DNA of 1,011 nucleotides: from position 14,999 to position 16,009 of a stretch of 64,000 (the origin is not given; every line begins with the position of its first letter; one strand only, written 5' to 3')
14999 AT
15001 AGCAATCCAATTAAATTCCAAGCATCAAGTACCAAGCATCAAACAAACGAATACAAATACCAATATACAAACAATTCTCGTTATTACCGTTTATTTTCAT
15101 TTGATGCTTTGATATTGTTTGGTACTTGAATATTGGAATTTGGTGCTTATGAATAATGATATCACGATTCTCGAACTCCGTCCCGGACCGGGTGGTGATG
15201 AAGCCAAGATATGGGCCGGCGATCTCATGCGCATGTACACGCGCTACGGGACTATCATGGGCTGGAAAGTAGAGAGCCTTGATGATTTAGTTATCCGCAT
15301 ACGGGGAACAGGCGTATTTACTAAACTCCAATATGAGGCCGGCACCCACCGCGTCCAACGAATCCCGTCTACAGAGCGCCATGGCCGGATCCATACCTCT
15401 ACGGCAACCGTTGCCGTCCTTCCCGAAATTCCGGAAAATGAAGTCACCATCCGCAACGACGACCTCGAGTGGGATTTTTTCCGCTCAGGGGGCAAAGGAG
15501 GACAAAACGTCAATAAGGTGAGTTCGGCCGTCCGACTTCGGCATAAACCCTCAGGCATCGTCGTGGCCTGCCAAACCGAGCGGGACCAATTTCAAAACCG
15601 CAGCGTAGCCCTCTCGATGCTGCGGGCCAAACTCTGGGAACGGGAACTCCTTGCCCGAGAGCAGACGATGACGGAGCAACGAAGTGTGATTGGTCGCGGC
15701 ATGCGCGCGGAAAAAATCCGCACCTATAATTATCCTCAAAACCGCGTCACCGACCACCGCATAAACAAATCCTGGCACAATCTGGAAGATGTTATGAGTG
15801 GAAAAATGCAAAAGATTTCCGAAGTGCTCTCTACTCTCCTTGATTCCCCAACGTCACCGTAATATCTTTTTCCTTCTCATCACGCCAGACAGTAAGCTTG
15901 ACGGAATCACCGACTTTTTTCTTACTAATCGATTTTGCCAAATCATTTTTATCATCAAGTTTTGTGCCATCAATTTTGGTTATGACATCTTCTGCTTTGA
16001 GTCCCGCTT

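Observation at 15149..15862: Class-I release factor lacking N-terminal domain 1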

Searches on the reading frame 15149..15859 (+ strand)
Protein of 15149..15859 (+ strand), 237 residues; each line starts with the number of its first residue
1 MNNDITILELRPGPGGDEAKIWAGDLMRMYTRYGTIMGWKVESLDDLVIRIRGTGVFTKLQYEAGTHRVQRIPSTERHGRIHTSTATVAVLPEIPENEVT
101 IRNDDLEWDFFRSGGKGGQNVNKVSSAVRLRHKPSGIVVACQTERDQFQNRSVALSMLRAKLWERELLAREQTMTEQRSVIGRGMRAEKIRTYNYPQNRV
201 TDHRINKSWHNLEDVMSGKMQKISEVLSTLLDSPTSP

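Call 3: search_protein_families(library=pfam, proteins=[window:15149-15859:+], max_evalue=0.01)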
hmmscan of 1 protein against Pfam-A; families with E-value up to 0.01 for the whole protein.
window:15149-15859:+ (237 aa): 2 families
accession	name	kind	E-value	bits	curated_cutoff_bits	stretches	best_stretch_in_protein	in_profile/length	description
PF00472.26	RF-1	-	8.7e-38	129.3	35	1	96-204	2-116/116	RF-1 domain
PF03462.23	PCRF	-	2.6e-31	109.4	24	1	6-88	102-194/194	PCRF domain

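Call 4: search_protein_families(library=ncbifam, proteins=[window:15149-15859:+], max_evalue=0.01)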
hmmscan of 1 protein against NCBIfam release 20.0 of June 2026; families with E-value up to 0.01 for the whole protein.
window:15149-15859:+ (237 aa): 5 families
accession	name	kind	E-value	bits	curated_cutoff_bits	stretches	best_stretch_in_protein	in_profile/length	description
NF001859.2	PRK00591.1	equivalog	6.1e-96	321.5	400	1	6-228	106-339/347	peptide chain release factor 1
TIGR00019.1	prfA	equivalog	2.9e-93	312.6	423.25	1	5-228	113-347/361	peptide chain release factor 1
TIGR00020.2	prfB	exception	2.6e-61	207.6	370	1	6-223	118-347/353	peptide chain release factor 2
TIGR03072.1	release_prfH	equivalog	7.9e-20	71.2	166.65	1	43-195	49-197/200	peptide chain release factor H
NF006718.0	PRK09256.1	equivalog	2e-14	53.5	100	1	97-132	8-43/140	alternative ribosome rescue aminoacyl-tRNA hydrolase ArfB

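Call 5: search_solved_structures(query=window:15149-15859:+, show_alignments=2)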
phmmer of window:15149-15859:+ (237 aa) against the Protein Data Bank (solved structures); distinct sequences matched with E-value up to 0.001: 51.
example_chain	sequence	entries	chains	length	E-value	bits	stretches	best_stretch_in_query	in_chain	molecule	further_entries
2fvo_A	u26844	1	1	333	3.2e-72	245.8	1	4-230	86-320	Peptide chain release factor 1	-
1rq0_A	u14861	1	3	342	3.5e-72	245.7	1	4-230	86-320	Peptide chain release factor 1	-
6orl_A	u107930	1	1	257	7e-66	225.1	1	7-225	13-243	Peptide chain release factor 1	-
6osk_A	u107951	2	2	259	7.2e-66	225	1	7-225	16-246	Peptide chain release factor 1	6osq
5o2r_v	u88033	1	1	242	7.7e-66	224.9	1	7-225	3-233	Peptide chain release factor RF1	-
5j30_QY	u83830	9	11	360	1.9e-65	223.7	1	7-225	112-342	Peptide chain release factor 1 | Peptide chain release factor RF1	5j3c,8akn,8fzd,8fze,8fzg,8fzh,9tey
6dnc_MA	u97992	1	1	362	1.9e-65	223.6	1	7-225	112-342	Peptide chain release factor 1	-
5j4d_JA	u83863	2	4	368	2e-65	223.6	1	7-225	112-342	Peptide chain release factor 1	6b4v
2b3t_B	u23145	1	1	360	2.3e-65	223.4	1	7-225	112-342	Peptide chain release factor 1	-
6gxn_v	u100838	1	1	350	3.3e-65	222.9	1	7-225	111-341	Peptide chain release factor RF1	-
7m5d_A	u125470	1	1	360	3.5e-65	222.8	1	7-225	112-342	Peptide chain release factor 1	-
6gwt_v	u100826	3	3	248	8e-65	221.6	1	7-225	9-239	Peptide chain release factor RF1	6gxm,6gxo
1zbt_A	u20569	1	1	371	3.1e-63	216.4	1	6-227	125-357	Peptide chain release factor 1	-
6boh_JA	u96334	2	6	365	7.5e-63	215.2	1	7-225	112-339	Peptide chain release factor 1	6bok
4v4r_AY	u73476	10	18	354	3e-61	209.9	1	6-228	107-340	Peptide chain release factor 1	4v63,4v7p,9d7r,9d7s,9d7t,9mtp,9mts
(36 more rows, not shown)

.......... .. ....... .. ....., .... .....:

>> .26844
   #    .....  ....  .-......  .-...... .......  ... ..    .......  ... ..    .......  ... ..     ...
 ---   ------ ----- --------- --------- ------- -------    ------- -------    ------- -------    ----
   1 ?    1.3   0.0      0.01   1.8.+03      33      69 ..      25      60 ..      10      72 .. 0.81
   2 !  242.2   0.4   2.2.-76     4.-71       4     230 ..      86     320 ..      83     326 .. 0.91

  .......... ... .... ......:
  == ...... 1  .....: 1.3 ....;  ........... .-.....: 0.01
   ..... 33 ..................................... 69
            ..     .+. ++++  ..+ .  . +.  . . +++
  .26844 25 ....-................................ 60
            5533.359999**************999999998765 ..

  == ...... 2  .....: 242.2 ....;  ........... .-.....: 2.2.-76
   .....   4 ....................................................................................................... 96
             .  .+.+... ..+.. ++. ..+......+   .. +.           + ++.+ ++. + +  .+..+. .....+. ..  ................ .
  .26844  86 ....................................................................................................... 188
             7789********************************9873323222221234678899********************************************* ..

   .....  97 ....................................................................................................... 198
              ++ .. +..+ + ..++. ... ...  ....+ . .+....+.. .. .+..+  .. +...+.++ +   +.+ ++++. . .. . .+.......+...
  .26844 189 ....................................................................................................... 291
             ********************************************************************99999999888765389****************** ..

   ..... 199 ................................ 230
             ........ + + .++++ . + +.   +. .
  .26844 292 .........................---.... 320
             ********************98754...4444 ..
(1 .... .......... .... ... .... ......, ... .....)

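Call 10: find_homologous_proteins(query=window:15149-15859:+, max_evalue=1e-20)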
Query window:15149-15859:+ (237 aa): 8000 proteins with E <= 1e-20 among 8000 candidates; the best 120 are listed.
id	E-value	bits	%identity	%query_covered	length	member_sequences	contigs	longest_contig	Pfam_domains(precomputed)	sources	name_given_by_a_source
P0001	3.7e-155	532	100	100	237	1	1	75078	PF03462.24,PF00472.27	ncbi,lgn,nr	ncbi:MAG: peptide chain release factor-like protein [Candidatus Gottesmanbacteria bacterium]|nr:pept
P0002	2.1e-147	507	93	100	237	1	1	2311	PF03462.24,PF00472.27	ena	-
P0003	4.4e-143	492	90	100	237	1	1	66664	PF03462.24,PF00472.27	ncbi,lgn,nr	ncbi:PCRF domain-containing protein [Candidatus Gottesmanbacteria bacterium]|nr:PCRF domain-containi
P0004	7.0e-143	492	93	97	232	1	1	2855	PF03462.24,PF00472.27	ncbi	-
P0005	8.9e-142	488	93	97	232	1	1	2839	PF03462.24,PF00472.27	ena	-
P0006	1.7e-141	487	94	96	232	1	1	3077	PF03462.24,PF00472.27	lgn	-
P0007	3.4e-140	483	92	97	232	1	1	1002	PF03462.24,PF00472.27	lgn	-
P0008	6.9e-138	475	88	100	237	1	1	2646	PF03462.24,PF00472.27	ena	-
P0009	1.1e-137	475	89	100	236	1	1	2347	PF03462.24,PF00472.27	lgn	-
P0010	1.3e-136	471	87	100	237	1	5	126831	PF03462.24,PF00472.27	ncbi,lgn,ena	ncbi:MAG: peptide chain release factor-like protein [Patescibacteria group bacterium]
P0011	1.7e-136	471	89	96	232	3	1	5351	PF03462.24,PF00472.27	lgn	-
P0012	3.7e-136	470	89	96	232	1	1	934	PF03462.24,PF00472.27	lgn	-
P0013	9.0e-135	465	85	100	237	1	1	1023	PF03462.24,PF00472.27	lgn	-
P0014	4.8e-132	456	86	96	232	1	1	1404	PF03462.24,PF00472.27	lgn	-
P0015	9.2e-131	452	83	100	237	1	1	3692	PF03462.24,PF00472.27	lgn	-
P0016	9.7e-131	452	84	98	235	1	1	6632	PF03462.24,PF00472.27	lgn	-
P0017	2.2e-130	451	84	98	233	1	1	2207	PF03462.24,PF00472.27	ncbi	-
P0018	2.2e-130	451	83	100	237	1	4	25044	PF03462.24,PF00472.27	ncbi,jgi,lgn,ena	-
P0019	2.8e-130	451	82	100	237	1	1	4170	PF03462.24,PF00472.27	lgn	-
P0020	9.6e-130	449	84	96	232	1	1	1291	PF03462.24,PF00472.27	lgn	-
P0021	1.6e-129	448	81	100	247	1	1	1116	PF03462.24,PF00472.27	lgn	-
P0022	5.8e-129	446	81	100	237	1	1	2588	PF03462.24,PF00472.27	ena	-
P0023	1.2e-128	445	84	97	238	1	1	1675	PF03462.24,PF00472.27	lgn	-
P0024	3.2e-128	444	81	100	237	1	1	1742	PF03462.24,PF00472.27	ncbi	-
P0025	5.0e-128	443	81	100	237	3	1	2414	PF03462.24,PF00472.27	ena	-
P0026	6.0e-128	443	83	97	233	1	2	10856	PF03462.24,PF00472.27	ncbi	-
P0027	1.9e-127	441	83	97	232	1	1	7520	PF03462.24,PF00472.27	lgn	-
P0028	2.2e-127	441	81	96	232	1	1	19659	PF03462.24,PF00472.27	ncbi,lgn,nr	ncbi:PCRF domain-containing protein [Candidatus Gottesmanbacteria bacterium]|nr:PCRF domain-containi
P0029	4.7e-127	440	83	96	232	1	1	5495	PF03462.24,PF00472.27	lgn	-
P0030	1.5e-126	438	82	98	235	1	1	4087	PF03462.24,PF00472.27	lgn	-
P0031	1.8e-126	438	81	97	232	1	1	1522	PF03462.24,PF00472.27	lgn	-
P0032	1.9e-126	438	83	96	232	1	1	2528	PF03462.24,PF00472.27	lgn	-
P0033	2.2e-126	438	80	100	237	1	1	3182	PF03462.24,PF00472.27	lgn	-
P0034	2.6e-126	438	81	97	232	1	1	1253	PF03462.24,PF00472.27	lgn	-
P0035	3.1e-126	437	82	96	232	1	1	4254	PF03462.24,PF00472.27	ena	-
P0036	3.1e-126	437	81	96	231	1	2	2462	PF03462.24,PF00472.27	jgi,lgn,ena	jgi:peptide chain release factor 1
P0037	5.0e-126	437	84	96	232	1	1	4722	PF03462.24,PF00472.27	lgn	-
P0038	5.1e-126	437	79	100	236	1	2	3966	PF03462.24,PF00472.27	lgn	-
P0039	6.4e-126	436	80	96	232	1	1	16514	PF03462.24,PF00472.27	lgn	-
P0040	9.5e-126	436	81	100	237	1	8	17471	PF03462.24,PF00472.27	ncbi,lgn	-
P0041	9.7e-126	436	78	100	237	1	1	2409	PF03462.24,PF00472.27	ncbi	-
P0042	1.8e-125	435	80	97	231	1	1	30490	PF03462.24,PF00472.27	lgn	-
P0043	2.1e-125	435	81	96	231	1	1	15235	PF03462.24,PF00472.27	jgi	jgi:peptide chain release factor 1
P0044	2.2e-125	435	81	96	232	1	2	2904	PF03462.24,PF00472.27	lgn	-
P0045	3.0e-125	434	79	97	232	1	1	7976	PF03462.24,PF00472.27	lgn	-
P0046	4.7e-125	433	82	97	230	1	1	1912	PF03462.24,PF00472.27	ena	-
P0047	5.5e-125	433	79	100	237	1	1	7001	PF03462.24,PF00472.27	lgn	-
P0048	1.0e-124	432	80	97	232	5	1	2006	PF03462.24,PF00472.27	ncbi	ncbi:MAG: peptide chain release factor-like protein, partial [Patescibacteria group bacterium]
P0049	1.2e-124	432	80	100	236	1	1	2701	PF03462.24,PF00472.27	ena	-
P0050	1.4e-124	432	79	98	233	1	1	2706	PF03462.24,PF00472.27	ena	-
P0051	1.5e-124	432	80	97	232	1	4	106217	PF03462.24,PF00472.27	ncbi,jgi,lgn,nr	ncbi:PCRF domain-containing protein [Candidatus Woesebacteria bacterium]|jgi:peptide chain release f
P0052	1.8e-124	432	80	97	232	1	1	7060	PF03462.24,PF00472.27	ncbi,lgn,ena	-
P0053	1.9e-124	431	80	97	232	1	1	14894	PF03462.24,PF00472.27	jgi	-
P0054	2.1e-124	431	81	96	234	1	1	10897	PF03462.24,PF00472.27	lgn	-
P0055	2.3e-124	431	81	96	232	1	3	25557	PF03462.24,PF00472.27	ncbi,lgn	-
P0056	2.6e-124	431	82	95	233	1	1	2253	PF03462.24,PF00472.27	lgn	-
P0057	3.2e-124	431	79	97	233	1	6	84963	PF03462.24,PF00472.27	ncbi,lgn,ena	-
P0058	3.6e-124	431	80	96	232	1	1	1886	PF03462.24,PF00472.27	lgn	-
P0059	4.8e-124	430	78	97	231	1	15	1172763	PF03462.24,PF00472.27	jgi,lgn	jgi:peptide chain release factor 1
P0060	5.3e-124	430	79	97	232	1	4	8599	PF03462.24,PF00472.27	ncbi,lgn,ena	-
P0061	5.6e-124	430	79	97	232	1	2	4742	PF03462.24,PF00472.27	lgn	-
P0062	6.5e-124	430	79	97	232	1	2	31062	PF03462.24,PF00472.27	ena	-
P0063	9.3e-124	429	81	96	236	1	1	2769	PF03462.24,PF00472.27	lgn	-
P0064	9.5e-124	429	79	97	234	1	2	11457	PF03462.24,PF00472.27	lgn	-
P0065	1.0e-123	429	81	96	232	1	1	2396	PF03462.24,PF00472.27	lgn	-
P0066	1.1e-123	429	79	97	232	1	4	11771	PF03462.24,PF00472.27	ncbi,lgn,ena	-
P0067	1.2e-123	429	78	97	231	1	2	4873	PF03462.24,PF00472.27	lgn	-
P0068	1.4e-123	429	80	97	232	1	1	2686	PF03462.24,PF00472.27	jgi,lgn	jgi:peptide chain release factor 1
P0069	1.5e-123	429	78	97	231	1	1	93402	PF03462.24,PF00472.27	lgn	-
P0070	1.6e-123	428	78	97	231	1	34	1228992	PF03462.24,PF00472.27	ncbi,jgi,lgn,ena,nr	ncbi:PCRF domain-containing protein [Patescibacteria group bacterium]|nr:PCRF domain-containing prot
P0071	1.6e-123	428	79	96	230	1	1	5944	PF03462.24,PF00472.27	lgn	-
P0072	1.7e-123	428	79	97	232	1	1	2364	PF03462.24,PF00472.27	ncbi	-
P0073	2.0e-123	428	79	97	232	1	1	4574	PF03462.24,PF00472.27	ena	-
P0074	2.0e-123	428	80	97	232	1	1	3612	PF03462.24,PF00472.27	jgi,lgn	jgi:peptide chain release factor 1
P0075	2.1e-123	428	80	96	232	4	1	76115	PF03462.24,PF00472.27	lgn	-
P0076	2.1e-123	428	79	97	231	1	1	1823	PF03462.24,PF00472.27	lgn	-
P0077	2.3e-123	428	81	96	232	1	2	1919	PF03462.24,PF00472.27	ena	-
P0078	2.4e-123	428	80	97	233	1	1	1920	PF03462.24,PF00472.27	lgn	-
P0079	2.6e-123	428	79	99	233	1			PF03462.24,PF00472.27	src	-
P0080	2.8e-123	428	81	96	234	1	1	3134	PF03462.24,PF00472.27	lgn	-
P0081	2.9e-123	428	80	96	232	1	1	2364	PF03462.24,PF00472.27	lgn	-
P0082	3.1e-123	428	79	97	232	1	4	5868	PF03462.24,PF00472.27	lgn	-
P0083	3.2e-123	427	81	96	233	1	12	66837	PF03462.24,PF00472.27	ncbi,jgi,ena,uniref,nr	ncbi:hypothetical protein A2875_03635 [Candidatus Gottesmanbacteria bacterium RIFCSPHIGHO2_01_FULL_4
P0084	3.6e-123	427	81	96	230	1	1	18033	PF03462.24,PF00472.27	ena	-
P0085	3.7e-123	427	80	96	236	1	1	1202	PF03462.24,PF00472.27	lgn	-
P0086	3.9e-123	427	79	96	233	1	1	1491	PF03462.24,PF00472.27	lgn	-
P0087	4.1e-123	427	79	97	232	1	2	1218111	PF03462.24,PF00472.27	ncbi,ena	-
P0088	4.5e-123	427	79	100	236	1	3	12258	PF03462.24,PF00472.27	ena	-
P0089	4.6e-123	427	81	96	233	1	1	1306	PF03462.24,PF00472.27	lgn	-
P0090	4.7e-123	427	77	97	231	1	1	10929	PF03462.24,PF00472.27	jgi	-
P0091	6.4e-123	426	80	96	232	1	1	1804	PF03462.24,PF00472.27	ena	-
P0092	7.1e-123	426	82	96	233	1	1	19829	PF03462.24,PF00472.27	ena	-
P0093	7.3e-123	426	81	96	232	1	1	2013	PF03462.24,PF00472.27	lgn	-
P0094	7.5e-123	426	79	96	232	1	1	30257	PF03462.24,PF00472.27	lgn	-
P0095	7.8e-123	426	79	96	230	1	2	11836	PF03462.24,PF00472.27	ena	-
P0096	8.1e-123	426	78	97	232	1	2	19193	PF03462.24,PF00472.27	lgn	-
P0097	8.5e-123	426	79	99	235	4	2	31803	PF03462.24,PF00472.27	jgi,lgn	jgi:peptide chain release factor 1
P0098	9.1e-123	426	79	96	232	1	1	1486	PF03462.24,PF00472.27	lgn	-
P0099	1.1e-122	426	78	97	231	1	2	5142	PF03462.24,PF00472.27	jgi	-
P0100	1.1e-122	426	77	97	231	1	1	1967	PF03462.24,PF00472.27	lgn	-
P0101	1.1e-122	426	80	96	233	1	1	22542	PF03462.24,PF00472.27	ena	-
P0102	1.1e-122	426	78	96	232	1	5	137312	PF03462.24,PF00472.27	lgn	-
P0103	1.1e-122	426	79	100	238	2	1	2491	PF03462.24,PF00472.27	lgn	-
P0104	1.2e-122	426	77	97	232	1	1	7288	PF03462.24,PF00472.27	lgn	-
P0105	1.4e-122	425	81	97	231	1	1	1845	PF03462.24,PF00472.27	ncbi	-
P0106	1.4e-122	425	78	99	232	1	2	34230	PF03462.24,PF00472.27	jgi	jgi:peptide chain release factor 1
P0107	1.4e-122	425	79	96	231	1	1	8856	PF03462.24,PF00472.27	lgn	-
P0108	1.5e-122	425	80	96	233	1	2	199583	PF03462.24,PF00472.27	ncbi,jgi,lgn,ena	-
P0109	1.5e-122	425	81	96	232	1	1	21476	PF03462.24,PF00472.27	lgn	-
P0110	1.5e-122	425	80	96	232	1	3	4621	PF03462.24,PF00472.27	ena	-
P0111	1.6e-122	425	81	96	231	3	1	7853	PF03462.24,PF00472.27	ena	-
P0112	1.7e-122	425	79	97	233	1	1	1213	PF03462.24,PF00472.27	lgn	-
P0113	2.0e-122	425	78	97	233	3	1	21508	PF03462.24,PF00472.27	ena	-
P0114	2.2e-122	425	80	96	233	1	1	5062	PF03462.24,PF00472.27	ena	-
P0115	2.4e-122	425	80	96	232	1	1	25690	PF03462.24,PF00472.27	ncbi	-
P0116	2.5e-122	425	79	96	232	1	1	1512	PF03462.24,PF00472.27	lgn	-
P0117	2.6e-122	424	81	96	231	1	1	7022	PF03462.24,PF00472.27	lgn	-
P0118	2.6e-122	424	78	99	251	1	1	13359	PF03462.24,PF00472.27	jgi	jgi:peptide chain release factor 1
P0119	2.8e-122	424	79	96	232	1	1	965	PF03462.24,PF00472.27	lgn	-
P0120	3.1e-122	424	80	96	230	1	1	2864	PF03462.24,PF00472.27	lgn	-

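Call 21: find_encoding_contigs(protein=P0001, flank=10000, max_places=3)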
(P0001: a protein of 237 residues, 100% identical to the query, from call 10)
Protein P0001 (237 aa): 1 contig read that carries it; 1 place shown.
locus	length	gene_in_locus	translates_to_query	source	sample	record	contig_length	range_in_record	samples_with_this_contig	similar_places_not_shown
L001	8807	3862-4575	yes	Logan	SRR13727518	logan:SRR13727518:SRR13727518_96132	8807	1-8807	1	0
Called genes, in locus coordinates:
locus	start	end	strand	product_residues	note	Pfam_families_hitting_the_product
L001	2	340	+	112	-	?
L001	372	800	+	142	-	-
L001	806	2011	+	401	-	PF00152:tRNA-synt_2 (faint), PF13393:tRNA-synt_His, PF00587:tRNA-synt_2b, PF13393:tRNA-synt_His, PF03129:HGTP_anticodon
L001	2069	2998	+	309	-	PF00892:EamA, PF03151:TPT (faint), PF00892:EamA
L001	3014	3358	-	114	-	-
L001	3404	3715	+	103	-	PF01197:Ribosomal_L31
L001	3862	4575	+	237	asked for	PF03462:PCRF, PF00472:RF-1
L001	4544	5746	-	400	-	PF00089:Trypsin, PF13365:Trypsin_2, PF00595:PDZ, PF13180:PDZ_2, PF17820:PDZ_6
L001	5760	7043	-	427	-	PF00595:PDZ, PF13180:PDZ_2, PF17820:PDZ_6, PF03572:Peptidase_S41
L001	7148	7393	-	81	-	PF01084:Ribosomal_S18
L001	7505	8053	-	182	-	PF00436:SSB, PF22657:SSB_1 (weak)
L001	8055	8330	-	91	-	PF01250:Ribosomal_S6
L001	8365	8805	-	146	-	?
